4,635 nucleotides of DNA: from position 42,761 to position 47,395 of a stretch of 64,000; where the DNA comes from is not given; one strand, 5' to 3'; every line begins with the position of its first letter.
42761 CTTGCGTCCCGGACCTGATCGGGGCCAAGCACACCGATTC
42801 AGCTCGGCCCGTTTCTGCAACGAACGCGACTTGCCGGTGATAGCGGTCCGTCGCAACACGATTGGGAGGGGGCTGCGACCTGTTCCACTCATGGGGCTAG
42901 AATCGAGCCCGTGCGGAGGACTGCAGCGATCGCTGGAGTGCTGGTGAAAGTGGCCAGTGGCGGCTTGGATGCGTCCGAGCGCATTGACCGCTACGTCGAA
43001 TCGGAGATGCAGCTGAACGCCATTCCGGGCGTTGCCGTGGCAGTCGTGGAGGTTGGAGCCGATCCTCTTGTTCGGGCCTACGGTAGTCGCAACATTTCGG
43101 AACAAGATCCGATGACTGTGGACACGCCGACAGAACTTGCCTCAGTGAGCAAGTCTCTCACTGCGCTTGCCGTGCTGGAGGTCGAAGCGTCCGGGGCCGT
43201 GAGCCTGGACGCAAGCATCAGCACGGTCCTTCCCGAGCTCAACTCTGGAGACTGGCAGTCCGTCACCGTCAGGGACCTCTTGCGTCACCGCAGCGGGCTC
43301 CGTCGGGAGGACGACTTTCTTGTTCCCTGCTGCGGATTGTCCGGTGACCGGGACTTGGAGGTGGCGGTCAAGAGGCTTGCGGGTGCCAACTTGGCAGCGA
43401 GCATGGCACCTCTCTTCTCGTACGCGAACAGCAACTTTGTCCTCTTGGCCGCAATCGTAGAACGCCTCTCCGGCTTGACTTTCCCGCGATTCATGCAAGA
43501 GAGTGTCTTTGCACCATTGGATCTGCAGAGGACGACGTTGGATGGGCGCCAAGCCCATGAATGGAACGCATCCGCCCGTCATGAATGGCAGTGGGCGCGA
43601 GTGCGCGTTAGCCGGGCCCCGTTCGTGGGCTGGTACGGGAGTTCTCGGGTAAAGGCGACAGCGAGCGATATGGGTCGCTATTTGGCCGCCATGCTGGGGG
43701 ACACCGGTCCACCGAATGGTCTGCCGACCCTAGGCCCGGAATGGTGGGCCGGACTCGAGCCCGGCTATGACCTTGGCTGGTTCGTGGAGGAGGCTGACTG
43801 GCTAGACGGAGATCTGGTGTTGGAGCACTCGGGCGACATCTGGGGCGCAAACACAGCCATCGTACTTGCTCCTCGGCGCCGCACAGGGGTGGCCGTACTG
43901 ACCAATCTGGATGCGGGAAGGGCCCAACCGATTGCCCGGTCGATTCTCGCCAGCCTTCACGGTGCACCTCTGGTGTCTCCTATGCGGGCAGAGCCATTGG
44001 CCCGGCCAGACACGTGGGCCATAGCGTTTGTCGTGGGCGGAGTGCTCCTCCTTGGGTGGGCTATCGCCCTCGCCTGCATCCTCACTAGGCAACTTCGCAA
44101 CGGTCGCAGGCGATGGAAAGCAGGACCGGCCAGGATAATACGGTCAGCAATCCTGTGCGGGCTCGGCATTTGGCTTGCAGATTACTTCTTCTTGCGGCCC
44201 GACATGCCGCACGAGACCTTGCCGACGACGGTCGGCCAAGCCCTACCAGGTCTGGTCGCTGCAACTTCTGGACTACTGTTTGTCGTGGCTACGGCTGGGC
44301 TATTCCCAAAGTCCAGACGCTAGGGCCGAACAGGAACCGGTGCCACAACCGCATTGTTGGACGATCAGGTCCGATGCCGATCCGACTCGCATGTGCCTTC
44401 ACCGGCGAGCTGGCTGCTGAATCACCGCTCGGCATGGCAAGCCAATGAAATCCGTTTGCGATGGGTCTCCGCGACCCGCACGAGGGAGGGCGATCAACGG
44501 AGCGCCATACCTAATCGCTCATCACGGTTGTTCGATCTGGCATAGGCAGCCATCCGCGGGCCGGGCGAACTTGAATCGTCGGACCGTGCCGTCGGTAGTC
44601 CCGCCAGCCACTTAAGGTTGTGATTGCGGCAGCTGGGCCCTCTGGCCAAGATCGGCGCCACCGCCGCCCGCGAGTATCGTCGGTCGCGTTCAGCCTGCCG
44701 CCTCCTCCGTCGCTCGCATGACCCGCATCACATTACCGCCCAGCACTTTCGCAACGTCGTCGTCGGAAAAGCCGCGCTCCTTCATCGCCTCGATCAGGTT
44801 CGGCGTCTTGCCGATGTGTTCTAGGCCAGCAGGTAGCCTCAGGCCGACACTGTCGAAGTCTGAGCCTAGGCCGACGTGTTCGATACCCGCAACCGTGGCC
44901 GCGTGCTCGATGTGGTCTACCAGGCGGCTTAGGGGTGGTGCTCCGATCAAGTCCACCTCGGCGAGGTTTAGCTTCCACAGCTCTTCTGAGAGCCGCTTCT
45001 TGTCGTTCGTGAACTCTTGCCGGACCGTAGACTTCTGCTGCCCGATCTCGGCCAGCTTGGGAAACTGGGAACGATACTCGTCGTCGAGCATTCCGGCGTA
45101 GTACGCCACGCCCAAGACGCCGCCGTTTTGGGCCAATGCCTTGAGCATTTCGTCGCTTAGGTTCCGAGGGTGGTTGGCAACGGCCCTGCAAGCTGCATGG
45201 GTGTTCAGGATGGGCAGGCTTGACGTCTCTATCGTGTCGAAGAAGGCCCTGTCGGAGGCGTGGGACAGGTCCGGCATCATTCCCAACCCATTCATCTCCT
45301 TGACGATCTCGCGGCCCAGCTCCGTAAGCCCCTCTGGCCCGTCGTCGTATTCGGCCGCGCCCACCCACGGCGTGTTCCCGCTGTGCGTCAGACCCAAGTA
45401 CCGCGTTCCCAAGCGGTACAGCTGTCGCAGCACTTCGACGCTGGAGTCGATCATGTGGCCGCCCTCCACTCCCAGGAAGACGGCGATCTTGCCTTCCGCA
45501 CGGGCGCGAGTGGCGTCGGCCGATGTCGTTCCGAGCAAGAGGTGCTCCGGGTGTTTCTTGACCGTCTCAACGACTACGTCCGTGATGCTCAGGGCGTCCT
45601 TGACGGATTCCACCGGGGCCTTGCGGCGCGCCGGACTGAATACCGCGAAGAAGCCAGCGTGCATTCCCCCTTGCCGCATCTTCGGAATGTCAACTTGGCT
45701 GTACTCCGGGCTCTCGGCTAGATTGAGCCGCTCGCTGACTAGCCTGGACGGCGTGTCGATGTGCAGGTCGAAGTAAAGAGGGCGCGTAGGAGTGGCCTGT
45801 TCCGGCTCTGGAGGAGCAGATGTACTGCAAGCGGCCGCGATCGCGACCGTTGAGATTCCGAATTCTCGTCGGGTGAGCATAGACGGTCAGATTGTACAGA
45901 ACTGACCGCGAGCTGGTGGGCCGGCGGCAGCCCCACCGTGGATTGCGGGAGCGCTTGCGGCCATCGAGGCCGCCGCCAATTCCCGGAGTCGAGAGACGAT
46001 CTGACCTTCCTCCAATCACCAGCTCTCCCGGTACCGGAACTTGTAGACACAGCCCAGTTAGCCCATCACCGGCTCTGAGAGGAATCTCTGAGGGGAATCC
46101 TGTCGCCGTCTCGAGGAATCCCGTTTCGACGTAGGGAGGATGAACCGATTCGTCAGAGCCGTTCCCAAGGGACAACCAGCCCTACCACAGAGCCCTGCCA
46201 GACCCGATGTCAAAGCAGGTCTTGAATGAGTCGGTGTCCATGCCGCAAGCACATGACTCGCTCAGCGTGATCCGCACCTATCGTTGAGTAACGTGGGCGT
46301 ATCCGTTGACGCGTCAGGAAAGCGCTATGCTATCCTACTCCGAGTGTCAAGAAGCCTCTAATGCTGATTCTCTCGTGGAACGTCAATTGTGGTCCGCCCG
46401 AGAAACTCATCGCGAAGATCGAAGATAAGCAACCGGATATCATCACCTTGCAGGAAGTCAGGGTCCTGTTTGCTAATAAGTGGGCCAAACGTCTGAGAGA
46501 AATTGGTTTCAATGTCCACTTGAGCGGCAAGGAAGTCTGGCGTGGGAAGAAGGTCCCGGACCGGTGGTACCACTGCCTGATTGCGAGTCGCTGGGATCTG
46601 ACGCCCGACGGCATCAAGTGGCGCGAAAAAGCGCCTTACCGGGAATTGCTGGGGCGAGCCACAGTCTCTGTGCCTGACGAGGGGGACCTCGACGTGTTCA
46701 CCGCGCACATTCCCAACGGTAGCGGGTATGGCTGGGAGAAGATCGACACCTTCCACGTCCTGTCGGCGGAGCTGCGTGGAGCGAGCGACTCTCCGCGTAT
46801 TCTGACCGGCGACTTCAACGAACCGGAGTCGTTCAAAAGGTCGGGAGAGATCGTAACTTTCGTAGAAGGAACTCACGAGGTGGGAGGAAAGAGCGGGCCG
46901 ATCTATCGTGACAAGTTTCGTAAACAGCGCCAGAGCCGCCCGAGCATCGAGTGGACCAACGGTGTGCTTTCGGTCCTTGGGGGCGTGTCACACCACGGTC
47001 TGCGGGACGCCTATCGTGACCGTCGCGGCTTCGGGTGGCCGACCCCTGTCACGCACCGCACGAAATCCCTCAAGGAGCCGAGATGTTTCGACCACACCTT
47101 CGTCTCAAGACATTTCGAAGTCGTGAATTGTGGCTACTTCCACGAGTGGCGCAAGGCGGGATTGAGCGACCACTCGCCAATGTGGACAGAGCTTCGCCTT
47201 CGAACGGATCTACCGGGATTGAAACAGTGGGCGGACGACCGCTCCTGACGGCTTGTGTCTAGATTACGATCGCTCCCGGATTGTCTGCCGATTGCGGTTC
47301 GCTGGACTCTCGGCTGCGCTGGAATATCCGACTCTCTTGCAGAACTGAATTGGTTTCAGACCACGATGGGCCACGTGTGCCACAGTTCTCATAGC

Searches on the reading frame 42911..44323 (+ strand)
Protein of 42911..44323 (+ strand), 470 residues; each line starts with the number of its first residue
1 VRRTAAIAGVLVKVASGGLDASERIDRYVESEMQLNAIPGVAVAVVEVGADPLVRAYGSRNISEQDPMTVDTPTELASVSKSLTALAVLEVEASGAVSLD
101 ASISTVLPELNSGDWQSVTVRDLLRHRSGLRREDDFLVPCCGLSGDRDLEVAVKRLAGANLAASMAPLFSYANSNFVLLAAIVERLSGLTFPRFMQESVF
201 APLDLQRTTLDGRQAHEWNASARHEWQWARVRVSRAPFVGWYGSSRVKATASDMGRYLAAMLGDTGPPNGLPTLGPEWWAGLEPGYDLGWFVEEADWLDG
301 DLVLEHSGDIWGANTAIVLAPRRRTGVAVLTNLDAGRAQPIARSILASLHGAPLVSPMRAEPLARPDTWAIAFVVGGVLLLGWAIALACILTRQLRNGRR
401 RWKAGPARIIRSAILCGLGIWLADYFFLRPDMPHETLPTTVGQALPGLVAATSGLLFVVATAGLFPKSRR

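Call 13: search_protein_families(library=pfam, proteins=[window:42911-44323:+], max_evalue=0.01)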
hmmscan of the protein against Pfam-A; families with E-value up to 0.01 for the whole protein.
window:42911-44323:+ (470 aa): 1 family
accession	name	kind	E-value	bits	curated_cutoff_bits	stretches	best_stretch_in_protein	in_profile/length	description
PF00144.29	Beta-lactamase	-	2.2e-55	188.6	27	1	25-338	1-317/329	Beta-lactamase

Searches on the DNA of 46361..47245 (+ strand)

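Call 61: search_rna_families(sources=[L001, L003, L004, L005, L014, L015, L016, L017, L020, L033, L042, L043, L061, L062], threshold=gathering)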
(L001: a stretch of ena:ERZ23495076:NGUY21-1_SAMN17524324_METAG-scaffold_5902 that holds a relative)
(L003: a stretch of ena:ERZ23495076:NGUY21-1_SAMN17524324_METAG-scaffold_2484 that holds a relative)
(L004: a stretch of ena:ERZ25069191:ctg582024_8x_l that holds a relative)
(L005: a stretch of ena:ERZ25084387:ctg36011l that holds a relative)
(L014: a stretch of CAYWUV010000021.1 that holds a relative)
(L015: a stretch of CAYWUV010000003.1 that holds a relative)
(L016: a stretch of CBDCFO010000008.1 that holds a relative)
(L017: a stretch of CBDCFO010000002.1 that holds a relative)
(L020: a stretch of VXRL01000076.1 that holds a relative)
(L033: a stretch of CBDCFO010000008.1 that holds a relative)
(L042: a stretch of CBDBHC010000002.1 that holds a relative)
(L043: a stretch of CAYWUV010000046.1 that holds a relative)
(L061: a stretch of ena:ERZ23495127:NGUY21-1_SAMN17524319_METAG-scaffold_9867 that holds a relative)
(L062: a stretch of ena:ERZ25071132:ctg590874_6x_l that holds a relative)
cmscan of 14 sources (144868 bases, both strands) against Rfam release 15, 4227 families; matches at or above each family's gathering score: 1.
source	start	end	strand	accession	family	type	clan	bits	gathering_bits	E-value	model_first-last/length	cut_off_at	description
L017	5879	6095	-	RF02005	group-II-D1D4-6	Intron;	CL00102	64.2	49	2.7e-15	1-225/225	no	Group II catalytic intron D1-D4-6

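Call 63: search_rna_families(sources=[L014, L015, L016, L017], threshold=evalue, max_evalue=1, show_alignments=2)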
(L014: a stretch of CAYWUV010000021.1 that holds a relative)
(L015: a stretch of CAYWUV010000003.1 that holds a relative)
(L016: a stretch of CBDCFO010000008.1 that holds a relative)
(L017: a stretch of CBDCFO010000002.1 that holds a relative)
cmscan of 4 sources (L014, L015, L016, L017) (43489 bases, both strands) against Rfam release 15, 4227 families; matches with E-value up to 1: 4.
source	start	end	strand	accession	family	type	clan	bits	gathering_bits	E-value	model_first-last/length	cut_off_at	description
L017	5879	6095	-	RF02005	group-II-D1D4-6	Intron;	CL00102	64.2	49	8e-16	1-225/225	no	Group II catalytic intron D1-D4-6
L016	5756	5995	-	RF02005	group-II-D1D4-6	Intron;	CL00102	48.2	49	9.8e-11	1-225/225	no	Group II catalytic intron D1-D4-6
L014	5942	6121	-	RF02005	group-II-D1D4-6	Intron;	CL00102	34.6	49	2.1e-06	1-225/225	no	Group II catalytic intron D1-D4-6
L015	5987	6112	-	RF02005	group-II-D1D4-6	Intron;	CL00102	29.4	49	9.7e-05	1-225/225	no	Group II catalytic intron D1-D4-6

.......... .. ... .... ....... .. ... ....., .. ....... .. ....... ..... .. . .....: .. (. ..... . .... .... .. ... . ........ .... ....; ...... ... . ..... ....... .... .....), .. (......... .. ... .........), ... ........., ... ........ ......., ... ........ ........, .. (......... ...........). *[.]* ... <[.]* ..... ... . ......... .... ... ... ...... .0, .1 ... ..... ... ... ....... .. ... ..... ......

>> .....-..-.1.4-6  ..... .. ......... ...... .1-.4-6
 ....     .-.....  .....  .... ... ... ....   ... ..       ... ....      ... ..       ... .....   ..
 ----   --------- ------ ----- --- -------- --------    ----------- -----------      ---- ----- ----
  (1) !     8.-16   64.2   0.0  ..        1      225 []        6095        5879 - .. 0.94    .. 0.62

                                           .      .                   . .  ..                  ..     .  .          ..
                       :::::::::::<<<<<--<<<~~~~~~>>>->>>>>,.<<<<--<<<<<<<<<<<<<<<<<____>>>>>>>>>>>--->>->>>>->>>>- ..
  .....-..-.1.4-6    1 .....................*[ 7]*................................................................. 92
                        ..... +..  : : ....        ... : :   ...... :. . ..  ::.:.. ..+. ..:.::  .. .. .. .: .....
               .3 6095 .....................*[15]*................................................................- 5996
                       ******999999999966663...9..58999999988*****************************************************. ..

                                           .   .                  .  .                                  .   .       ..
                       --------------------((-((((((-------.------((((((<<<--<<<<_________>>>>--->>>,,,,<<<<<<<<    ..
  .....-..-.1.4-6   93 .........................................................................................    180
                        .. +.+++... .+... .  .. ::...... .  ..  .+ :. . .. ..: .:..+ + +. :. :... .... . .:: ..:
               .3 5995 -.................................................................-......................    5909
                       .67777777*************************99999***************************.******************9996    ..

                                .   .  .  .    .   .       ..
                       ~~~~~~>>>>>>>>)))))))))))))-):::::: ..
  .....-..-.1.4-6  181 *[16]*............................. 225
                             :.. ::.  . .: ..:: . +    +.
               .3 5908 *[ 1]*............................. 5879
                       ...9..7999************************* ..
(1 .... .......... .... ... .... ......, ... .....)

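Call 90: search_rna_families(sources=[L003, L004, L005, L062, L043, L061], threshold=evalue, max_evalue=0.1)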
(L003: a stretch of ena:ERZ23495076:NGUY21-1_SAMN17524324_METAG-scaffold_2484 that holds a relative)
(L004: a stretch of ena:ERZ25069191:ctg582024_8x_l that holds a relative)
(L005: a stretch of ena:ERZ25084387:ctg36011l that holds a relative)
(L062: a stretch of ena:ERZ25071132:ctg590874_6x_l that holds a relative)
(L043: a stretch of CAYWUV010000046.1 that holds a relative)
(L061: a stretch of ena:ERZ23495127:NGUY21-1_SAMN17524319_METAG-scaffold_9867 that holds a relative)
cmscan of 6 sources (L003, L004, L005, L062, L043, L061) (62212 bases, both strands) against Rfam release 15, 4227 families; matches with E-value up to 0.1: 0.
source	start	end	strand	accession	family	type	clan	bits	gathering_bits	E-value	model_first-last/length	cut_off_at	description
